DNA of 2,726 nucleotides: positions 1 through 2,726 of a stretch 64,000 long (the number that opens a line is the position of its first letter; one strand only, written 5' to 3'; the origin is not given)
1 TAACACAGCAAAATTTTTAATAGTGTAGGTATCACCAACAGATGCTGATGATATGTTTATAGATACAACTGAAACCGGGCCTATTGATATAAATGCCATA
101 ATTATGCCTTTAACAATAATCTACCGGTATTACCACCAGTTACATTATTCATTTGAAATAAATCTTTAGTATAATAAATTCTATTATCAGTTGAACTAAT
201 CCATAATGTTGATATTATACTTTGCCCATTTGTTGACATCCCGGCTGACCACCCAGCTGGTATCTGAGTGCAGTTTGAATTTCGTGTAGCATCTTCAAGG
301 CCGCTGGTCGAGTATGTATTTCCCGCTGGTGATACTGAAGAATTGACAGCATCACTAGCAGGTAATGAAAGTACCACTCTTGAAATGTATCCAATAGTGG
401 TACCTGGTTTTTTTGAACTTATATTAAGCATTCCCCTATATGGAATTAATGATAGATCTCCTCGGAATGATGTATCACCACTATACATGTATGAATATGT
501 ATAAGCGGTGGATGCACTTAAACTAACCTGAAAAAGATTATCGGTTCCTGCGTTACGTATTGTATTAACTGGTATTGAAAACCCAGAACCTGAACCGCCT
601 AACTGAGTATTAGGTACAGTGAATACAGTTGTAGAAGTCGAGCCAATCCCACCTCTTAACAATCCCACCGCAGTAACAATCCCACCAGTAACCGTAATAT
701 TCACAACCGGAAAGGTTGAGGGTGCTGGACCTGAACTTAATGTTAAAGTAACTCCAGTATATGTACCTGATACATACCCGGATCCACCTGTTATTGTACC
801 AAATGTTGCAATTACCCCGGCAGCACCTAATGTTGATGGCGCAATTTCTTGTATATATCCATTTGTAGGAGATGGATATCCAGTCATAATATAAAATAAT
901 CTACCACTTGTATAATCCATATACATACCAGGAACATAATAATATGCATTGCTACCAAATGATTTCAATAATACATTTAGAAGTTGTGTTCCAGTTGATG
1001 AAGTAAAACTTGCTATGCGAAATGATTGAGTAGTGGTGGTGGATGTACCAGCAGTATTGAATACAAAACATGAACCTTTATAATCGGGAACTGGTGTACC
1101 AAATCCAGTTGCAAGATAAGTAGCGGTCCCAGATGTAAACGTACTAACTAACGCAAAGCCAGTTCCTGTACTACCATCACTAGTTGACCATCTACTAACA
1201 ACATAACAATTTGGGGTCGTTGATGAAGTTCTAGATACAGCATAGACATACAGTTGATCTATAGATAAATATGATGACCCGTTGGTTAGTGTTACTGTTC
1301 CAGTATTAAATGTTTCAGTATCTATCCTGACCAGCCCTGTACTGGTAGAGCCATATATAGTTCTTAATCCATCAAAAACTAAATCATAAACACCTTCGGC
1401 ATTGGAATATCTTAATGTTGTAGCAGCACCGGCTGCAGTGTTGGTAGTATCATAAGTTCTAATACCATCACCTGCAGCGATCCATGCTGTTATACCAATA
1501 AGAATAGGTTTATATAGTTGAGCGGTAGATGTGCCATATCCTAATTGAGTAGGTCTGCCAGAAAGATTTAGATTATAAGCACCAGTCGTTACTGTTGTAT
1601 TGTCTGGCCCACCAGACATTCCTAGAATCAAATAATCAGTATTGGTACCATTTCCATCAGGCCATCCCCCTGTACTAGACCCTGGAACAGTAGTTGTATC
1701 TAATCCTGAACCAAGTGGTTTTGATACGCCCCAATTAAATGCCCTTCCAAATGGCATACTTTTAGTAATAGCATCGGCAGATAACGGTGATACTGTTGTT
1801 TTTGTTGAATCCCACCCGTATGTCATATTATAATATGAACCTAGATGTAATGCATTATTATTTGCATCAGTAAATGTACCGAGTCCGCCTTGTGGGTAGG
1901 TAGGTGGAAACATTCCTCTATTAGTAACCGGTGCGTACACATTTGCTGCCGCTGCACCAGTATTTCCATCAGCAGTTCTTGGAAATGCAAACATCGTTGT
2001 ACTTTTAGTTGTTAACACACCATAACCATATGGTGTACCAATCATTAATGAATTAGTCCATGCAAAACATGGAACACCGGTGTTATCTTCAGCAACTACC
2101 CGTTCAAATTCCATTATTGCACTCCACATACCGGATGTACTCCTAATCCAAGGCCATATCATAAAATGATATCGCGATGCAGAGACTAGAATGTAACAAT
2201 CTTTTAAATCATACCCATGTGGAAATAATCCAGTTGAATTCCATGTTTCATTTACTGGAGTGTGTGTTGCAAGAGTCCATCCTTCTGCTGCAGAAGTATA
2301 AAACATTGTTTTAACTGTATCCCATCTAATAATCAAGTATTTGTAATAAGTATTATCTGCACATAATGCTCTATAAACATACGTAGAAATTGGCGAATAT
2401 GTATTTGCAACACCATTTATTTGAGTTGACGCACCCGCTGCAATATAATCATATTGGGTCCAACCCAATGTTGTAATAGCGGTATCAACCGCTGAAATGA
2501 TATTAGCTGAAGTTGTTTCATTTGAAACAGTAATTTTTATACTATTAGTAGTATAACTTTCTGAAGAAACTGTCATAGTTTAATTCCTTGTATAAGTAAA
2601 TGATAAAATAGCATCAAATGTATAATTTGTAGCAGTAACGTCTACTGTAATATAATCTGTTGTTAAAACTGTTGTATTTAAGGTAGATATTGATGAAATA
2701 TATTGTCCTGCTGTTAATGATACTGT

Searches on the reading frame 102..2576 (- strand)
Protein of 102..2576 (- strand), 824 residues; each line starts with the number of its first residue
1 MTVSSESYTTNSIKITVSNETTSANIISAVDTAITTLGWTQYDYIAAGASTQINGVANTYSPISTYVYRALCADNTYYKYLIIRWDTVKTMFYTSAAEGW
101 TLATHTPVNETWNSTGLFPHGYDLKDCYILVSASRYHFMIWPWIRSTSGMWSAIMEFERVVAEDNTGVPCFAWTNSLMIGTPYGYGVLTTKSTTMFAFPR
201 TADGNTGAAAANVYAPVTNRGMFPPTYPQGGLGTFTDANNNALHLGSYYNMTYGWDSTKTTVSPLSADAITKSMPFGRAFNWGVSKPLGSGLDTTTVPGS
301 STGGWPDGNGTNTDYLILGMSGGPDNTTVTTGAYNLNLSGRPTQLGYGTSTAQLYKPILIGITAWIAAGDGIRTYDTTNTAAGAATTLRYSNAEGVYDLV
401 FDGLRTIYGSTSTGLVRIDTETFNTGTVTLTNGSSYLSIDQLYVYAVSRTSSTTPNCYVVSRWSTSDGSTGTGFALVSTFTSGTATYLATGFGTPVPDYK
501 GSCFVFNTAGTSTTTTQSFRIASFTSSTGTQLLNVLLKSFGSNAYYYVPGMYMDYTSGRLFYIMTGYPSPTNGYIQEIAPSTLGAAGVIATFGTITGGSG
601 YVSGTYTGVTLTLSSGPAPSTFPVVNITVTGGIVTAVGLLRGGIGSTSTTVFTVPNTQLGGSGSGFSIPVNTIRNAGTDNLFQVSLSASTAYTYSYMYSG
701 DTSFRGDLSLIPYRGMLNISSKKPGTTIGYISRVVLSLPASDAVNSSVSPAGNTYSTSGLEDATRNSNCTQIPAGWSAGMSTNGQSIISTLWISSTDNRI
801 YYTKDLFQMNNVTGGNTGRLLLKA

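Call 17: search_protein_families(library=phrogs, proteins=[window:102-2576:-], max_evalue=0.00001)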
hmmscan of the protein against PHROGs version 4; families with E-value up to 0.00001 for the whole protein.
window:102-2576:- (824 aa): 0 families

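Call 30: search_protein_families(library=pfam, alignment_id=A1, max_evalue=0.001)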
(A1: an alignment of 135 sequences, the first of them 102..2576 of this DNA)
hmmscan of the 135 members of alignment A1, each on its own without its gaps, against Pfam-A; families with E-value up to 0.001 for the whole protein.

A. member 1, window:102-2576:- (824 aa): 0 families

B. families by the number of members that match (of 135 scanned): 14 families
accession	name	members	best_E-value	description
PF20530.3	DUF6745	4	1.3e-08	Domain of unknown function (DUF6745)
PF00155.27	Aminotran_1_2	1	3.8e-64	Aminotransferase class I and II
PF02622.21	DUF179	1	4.9e-33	AlgH-like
PF04304.18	DUF454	1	2.4e-20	Protein of unknown function (DUF454)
PF14279.12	HNH_5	1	2.2e-14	HNH endonuclease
PF01844.29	HNH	1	3.6e-14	HNH endonuclease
PF07068.17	Gp23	1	2.2e-11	Major capsid protein Gp23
PF03061.28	4HBT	1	3.1e-10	Thioesterase superfamily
PF02153.23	PDH_N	1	1.5e-05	Prephenate dehydrogenase, nucleotide-binding domain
PF08271.17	Zn_Ribbon_TF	1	4.5e-05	TFIIB zinc-binding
PF13395.12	HNH_4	1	5.3e-05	HNH endonuclease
PF11750.13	DUF3307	1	0.00017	Protein of unknown function (DUF3307)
PF13248.11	Zn_ribbon_3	1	0.00024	zinc-ribbon domain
PF03807.23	F420_oxidored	1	0.00035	NADP oxidoreductase coenzyme F420-dependent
